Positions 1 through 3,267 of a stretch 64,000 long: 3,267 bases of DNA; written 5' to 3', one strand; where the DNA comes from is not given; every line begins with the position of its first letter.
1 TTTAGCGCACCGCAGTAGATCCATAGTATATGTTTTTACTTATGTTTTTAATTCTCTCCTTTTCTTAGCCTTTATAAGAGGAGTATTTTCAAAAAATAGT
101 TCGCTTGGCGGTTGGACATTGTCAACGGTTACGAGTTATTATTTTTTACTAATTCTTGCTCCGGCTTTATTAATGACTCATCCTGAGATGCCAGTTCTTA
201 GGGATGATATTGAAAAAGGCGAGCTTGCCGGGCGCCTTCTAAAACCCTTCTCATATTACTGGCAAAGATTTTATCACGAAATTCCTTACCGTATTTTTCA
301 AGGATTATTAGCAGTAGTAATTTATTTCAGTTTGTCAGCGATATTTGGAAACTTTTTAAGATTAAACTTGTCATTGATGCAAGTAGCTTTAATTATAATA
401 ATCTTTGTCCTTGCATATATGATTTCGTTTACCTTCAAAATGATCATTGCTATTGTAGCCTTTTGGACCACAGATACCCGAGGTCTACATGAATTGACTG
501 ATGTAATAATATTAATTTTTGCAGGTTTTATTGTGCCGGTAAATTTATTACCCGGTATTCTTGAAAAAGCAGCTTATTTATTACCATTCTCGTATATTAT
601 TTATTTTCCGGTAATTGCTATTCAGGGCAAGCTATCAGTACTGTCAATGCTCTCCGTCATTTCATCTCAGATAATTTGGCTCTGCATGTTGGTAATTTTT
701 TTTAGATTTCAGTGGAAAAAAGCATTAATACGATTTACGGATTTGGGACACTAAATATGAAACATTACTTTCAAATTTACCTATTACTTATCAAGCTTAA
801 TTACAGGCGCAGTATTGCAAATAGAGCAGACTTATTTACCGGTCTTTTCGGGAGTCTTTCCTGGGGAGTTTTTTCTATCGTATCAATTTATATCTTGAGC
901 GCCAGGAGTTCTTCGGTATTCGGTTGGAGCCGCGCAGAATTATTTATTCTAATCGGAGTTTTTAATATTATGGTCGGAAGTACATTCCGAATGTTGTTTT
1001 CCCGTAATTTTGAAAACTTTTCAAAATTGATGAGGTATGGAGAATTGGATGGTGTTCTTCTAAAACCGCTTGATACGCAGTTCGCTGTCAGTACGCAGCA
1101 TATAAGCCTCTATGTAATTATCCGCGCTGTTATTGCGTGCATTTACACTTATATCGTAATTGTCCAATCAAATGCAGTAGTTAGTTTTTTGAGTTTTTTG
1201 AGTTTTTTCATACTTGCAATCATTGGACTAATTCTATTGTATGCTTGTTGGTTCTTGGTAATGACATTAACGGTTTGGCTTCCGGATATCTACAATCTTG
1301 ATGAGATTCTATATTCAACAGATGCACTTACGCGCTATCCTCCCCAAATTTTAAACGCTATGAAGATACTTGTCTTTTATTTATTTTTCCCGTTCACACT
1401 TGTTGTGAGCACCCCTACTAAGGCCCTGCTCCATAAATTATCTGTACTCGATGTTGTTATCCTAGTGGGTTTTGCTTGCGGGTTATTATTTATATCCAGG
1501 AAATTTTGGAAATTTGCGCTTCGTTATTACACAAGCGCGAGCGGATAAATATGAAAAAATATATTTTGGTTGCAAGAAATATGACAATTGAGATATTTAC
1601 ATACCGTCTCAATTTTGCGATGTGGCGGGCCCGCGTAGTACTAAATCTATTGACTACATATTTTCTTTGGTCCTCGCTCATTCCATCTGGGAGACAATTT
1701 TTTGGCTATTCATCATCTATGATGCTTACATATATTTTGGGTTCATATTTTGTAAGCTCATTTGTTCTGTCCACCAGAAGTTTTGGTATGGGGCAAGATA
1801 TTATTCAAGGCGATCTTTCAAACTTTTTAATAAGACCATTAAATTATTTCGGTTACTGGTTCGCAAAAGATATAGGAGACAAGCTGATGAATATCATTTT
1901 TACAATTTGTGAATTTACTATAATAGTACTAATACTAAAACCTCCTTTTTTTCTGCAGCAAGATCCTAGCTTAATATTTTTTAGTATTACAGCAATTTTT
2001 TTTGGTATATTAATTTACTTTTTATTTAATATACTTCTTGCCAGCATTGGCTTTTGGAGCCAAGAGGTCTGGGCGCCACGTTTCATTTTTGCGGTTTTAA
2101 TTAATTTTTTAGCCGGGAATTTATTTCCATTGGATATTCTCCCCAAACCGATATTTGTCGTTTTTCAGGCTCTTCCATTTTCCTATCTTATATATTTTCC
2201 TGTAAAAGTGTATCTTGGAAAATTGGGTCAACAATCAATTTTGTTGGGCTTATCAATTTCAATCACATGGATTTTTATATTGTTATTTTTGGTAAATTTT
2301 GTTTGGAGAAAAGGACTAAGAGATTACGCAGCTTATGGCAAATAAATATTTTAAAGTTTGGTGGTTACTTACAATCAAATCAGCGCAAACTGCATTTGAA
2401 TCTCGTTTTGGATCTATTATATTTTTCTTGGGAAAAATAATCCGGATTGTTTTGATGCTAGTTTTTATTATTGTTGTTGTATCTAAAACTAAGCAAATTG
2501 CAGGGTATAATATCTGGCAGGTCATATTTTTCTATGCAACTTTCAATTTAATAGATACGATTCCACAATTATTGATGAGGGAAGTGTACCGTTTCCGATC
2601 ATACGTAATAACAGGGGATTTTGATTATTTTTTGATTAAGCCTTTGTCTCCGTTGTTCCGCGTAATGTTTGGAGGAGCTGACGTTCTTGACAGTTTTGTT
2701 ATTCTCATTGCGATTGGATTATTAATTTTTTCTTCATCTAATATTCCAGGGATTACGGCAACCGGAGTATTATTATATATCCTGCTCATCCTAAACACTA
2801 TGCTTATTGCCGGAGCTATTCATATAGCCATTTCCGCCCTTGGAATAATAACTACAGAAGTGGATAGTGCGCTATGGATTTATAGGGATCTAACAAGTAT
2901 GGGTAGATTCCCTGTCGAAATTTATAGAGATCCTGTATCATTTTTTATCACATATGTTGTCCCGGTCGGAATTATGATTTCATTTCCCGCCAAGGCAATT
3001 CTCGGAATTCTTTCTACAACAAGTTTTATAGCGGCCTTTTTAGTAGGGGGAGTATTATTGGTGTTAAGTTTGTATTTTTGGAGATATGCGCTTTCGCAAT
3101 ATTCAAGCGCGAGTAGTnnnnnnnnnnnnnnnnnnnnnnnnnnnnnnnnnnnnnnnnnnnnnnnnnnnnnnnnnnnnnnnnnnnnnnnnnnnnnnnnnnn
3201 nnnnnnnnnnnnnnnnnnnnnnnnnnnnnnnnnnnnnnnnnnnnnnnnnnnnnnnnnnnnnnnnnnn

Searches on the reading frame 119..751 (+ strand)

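Call 78: search_protein_families(library=pfam, proteins=[window:119-751:+], max_evalue=0.00001)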
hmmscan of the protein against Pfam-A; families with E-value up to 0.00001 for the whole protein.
window:119-751:+ (211 aa): 2 families
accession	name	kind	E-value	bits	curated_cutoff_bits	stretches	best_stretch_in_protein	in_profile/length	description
PF06182.17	ABC2_membrane_6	-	5.6e-15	56.2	22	1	7-207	32-226/229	ABC-2 family transporter protein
PF01061.29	ABC2_membrane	-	2.9e-06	27.4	26.9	1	34-162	83-204/211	ABC-2 type transporter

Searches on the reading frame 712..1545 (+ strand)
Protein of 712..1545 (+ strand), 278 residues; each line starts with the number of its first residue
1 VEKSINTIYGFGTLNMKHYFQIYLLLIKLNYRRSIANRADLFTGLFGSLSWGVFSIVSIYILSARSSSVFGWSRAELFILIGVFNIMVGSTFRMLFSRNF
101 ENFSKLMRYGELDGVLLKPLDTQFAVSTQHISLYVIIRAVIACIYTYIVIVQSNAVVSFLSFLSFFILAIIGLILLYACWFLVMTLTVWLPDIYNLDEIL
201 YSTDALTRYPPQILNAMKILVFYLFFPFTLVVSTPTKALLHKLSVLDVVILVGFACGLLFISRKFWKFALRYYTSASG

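Call 78: search_protein_families(library=pfam, proteins=[window:712-1545:+], max_evalue=0.00001)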
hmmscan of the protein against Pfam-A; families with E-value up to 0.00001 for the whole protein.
window:712-1545:+ (278 aa): 1 family
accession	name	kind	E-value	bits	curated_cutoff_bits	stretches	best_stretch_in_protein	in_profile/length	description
PF06182.17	ABC2_membrane_6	-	1.9e-29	103.5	22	1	51-277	3-229/229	ABC-2 family transporter protein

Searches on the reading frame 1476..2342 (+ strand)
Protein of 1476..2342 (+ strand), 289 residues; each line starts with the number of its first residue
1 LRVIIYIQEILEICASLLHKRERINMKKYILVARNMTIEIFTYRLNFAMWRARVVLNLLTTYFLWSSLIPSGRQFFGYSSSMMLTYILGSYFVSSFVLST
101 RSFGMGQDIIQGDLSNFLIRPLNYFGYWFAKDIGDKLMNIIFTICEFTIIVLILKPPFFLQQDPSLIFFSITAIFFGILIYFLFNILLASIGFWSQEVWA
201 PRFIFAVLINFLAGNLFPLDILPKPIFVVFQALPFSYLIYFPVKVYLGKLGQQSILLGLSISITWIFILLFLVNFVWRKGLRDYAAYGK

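Call 78: search_protein_families(library=pfam, proteins=[window:1476-2342:+], max_evalue=0.00001)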
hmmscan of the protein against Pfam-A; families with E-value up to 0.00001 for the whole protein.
window:1476-2342:+ (289 aa): 1 family
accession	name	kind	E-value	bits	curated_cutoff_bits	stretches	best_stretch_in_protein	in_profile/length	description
PF06182.17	ABC2_membrane_6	-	5.8e-20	72.5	22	1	56-288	2-229/229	ABC-2 family transporter protein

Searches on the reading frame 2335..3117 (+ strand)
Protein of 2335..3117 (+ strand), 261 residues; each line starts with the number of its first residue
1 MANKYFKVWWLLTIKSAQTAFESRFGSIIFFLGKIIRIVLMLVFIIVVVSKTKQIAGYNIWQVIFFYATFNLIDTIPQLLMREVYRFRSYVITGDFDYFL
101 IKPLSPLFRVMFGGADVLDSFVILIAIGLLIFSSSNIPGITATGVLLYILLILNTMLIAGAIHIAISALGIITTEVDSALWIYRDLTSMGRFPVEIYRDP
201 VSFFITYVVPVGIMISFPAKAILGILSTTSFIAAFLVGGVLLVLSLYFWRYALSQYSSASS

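Call 78: search_protein_families(library=pfam, proteins=[window:2335-3117:+], max_evalue=0.00001)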
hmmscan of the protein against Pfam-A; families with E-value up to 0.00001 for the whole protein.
window:2335-3117:+ (261 aa): 1 family
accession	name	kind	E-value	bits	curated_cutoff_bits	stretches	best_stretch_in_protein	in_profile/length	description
PF06182.17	ABC2_membrane_6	-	4.2e-36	125.3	22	1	36-260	2-229/229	ABC-2 family transporter protein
